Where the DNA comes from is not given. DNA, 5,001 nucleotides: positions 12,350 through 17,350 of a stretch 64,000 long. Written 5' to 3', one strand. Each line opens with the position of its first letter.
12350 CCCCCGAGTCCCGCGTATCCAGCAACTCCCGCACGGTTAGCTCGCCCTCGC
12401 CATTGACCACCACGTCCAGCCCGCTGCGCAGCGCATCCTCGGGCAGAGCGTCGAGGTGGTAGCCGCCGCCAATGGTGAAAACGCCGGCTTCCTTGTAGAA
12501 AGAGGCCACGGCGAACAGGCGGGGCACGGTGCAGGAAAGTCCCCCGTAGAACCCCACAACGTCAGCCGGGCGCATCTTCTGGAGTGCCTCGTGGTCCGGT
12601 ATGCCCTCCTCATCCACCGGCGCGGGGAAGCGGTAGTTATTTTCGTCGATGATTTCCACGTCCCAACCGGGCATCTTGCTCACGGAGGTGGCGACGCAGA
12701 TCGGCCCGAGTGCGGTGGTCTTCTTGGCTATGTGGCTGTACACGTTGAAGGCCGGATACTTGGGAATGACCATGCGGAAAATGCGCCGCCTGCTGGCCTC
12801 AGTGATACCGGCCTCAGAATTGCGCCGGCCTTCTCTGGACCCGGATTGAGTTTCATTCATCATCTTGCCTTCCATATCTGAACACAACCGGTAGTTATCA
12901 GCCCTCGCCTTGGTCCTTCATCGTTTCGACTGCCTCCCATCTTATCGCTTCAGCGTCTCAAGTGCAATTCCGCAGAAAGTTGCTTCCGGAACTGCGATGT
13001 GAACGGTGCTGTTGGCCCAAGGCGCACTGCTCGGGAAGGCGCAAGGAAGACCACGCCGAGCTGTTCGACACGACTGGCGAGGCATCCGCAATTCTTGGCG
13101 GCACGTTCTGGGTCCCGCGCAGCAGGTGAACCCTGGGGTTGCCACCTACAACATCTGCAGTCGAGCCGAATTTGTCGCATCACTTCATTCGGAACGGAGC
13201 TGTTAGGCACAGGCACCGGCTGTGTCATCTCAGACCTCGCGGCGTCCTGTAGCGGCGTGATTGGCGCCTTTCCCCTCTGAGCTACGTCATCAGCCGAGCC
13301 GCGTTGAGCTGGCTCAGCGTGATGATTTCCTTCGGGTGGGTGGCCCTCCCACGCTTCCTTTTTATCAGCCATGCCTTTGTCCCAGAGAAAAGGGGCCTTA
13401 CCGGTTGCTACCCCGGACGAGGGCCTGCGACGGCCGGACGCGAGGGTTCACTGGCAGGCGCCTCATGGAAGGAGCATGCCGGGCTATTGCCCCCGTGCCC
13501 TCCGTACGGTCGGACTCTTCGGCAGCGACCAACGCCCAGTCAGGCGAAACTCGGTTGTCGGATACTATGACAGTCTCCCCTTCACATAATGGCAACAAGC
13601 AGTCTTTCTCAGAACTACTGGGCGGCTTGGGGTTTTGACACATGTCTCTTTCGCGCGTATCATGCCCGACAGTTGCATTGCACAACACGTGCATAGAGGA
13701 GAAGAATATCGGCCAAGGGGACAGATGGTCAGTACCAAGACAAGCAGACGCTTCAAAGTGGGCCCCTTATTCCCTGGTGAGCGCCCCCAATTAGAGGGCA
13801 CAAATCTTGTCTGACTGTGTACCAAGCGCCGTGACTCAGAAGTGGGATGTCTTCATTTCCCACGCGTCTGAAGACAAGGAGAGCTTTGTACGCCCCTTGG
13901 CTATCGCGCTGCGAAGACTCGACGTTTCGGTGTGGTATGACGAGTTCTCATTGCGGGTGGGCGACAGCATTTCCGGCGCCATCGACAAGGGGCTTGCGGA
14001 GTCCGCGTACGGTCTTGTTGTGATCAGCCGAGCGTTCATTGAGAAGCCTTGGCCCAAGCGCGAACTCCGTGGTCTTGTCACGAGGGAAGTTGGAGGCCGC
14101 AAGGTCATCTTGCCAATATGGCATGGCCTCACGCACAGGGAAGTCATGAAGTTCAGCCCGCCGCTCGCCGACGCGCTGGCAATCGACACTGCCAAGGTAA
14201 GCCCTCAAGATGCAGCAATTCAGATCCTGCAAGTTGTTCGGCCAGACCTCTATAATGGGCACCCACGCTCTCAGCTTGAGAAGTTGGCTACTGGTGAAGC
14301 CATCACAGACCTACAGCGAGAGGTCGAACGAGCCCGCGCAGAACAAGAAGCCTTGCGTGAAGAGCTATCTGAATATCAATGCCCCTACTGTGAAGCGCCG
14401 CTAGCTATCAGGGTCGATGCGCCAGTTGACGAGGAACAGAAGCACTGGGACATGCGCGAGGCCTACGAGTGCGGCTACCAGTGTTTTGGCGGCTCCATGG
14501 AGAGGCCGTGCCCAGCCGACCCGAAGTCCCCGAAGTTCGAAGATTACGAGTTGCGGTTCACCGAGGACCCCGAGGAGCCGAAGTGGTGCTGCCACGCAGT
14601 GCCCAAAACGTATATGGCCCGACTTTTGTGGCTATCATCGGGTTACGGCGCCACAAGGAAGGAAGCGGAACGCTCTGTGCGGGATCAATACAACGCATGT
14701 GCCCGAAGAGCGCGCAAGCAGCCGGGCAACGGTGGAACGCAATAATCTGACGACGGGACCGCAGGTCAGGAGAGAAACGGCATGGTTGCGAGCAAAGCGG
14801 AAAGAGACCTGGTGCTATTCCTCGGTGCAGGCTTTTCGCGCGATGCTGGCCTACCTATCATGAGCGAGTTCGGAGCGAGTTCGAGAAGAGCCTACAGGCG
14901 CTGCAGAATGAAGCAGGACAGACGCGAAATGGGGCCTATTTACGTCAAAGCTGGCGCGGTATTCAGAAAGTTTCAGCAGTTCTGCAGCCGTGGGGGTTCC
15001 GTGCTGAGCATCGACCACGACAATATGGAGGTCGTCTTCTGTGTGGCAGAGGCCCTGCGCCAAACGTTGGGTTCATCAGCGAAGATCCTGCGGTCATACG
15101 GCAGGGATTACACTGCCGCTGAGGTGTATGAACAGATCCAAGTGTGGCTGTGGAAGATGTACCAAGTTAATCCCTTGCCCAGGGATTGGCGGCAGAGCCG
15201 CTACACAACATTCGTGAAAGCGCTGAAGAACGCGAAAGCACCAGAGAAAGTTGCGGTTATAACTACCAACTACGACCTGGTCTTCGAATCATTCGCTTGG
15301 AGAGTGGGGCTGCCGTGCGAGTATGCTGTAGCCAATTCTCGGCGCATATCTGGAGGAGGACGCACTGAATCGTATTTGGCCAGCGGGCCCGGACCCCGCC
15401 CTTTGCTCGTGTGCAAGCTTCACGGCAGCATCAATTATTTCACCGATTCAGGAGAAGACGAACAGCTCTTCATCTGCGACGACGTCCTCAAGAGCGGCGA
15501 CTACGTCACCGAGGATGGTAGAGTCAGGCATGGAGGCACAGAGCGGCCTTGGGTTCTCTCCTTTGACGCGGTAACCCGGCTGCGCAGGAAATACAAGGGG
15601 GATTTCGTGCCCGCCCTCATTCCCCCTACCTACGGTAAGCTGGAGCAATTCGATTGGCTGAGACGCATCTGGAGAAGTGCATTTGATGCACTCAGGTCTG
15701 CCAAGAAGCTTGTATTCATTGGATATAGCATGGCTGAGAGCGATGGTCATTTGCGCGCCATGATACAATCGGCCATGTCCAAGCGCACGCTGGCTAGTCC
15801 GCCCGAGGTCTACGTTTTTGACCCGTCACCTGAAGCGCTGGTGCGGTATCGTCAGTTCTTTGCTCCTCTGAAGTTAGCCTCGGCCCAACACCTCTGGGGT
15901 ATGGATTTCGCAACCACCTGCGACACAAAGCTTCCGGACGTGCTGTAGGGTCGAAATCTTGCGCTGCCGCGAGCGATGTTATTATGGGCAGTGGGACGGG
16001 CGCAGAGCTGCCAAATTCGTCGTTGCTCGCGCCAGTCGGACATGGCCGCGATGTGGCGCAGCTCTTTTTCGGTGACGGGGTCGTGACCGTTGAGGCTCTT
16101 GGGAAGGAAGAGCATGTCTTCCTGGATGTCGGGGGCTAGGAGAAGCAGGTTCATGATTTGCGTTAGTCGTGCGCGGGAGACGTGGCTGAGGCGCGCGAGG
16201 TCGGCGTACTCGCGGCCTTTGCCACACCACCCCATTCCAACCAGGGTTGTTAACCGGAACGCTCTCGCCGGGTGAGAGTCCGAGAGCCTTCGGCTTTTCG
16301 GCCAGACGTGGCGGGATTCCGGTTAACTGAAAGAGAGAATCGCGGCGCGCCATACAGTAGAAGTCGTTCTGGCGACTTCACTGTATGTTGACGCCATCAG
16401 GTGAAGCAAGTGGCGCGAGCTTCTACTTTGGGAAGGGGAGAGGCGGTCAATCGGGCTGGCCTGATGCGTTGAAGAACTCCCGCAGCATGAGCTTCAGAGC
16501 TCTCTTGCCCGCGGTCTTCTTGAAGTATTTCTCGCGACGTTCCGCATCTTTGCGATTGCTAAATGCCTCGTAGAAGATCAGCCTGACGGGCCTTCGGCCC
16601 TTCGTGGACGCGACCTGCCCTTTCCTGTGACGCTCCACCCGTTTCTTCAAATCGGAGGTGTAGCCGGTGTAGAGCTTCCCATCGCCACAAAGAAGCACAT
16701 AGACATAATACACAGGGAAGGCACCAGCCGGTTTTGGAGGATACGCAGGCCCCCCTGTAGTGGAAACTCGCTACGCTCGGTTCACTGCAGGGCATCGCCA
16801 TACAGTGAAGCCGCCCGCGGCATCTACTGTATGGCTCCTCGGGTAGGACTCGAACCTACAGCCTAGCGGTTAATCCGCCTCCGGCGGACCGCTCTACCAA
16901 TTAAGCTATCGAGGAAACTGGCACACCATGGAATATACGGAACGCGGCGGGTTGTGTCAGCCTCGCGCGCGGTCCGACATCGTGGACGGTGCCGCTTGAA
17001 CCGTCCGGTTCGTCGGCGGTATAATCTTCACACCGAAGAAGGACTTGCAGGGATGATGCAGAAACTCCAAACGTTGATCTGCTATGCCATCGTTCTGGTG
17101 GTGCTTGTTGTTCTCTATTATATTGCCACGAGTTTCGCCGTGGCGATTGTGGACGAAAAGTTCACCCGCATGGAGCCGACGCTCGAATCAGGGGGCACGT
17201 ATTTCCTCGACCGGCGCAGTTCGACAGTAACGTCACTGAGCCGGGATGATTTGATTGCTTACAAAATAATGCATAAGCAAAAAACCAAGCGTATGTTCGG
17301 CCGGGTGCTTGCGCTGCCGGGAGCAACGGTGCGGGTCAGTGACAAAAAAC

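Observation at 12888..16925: Accessory island bounded by a tRNA gene: defence module + GIY-YIG nuclease + ParB-HTH remnant + ORF-poor DNA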

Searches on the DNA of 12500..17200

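Call 12: search_rna_families(source=window, start=12500, end=17200, threshold=evalue, max_evalue=1, show_alignments=3)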
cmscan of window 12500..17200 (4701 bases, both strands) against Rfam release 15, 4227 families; matches with E-value up to 1: 1.
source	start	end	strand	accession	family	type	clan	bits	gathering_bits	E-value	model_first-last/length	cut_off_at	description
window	16835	16915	-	RF00005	tRNA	Gene; tRNA;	CL00001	43.1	29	5.9e-07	1-71/71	no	tRNA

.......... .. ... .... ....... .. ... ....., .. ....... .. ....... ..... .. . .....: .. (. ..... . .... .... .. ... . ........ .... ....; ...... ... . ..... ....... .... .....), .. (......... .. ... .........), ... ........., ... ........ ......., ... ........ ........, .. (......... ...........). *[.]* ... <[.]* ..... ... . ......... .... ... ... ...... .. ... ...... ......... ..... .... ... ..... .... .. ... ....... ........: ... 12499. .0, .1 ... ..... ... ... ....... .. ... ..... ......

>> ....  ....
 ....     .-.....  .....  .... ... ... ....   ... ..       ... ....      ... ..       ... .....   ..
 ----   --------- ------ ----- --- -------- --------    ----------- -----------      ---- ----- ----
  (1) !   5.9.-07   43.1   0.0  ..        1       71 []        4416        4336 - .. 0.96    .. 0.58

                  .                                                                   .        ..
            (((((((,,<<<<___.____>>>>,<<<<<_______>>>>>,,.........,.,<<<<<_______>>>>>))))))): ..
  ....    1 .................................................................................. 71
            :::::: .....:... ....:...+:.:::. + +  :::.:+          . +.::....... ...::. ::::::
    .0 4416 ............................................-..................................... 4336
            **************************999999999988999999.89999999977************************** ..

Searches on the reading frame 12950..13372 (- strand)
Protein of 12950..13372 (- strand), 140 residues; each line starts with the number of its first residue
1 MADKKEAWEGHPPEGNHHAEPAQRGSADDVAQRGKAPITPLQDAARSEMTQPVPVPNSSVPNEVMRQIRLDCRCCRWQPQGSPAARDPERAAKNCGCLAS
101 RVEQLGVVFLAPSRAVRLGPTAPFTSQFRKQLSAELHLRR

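Call 4: search_protein_families(library=pfam, proteins=[window:12950-13372:-], max_evalue=0.01)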
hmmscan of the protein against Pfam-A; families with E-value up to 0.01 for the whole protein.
window:12950-13372:- (140 aa): 0 families

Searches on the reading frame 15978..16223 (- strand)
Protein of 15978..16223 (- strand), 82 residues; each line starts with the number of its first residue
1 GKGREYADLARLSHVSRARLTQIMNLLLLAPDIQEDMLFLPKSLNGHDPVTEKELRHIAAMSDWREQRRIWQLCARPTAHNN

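Call 24: search_protein_families(library=ncbifam, proteins=[window:15978-16223:-], max_evalue=1)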
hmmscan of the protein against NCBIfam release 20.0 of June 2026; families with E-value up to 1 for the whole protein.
seq(82 aa): 0 families

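Call 25: search_protein_families(library=pfam, proteins=[window:15978-16223:-], max_evalue=10)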
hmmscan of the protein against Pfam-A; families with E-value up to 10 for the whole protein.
seq(82 aa): 2 families
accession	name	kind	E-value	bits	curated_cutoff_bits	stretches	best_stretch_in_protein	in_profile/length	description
PF14531.12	Kinase-like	-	0.014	15.1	25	1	17-60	105-147/289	Kinase-like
PF11043.13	Anti-RecBCD_p2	-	0.17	12.4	25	1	50-78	41-69/97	Bacteriophage P22, anti-RecBCD protein 2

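Call 26: search_protein_families(library=phrogs, proteins=[window:15978-16223:-], max_evalue=0.1)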
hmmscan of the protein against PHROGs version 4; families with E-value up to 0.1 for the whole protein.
seq(82 aa): 2 families
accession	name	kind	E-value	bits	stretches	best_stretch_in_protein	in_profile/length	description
phrog_14161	-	other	7.4e-12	46.8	1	5-73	76-140/143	recombinase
phrog_686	-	DNA, RNA and nucleotide metabolism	0.027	15.7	1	2-24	47-69/76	HTH DNA binding protein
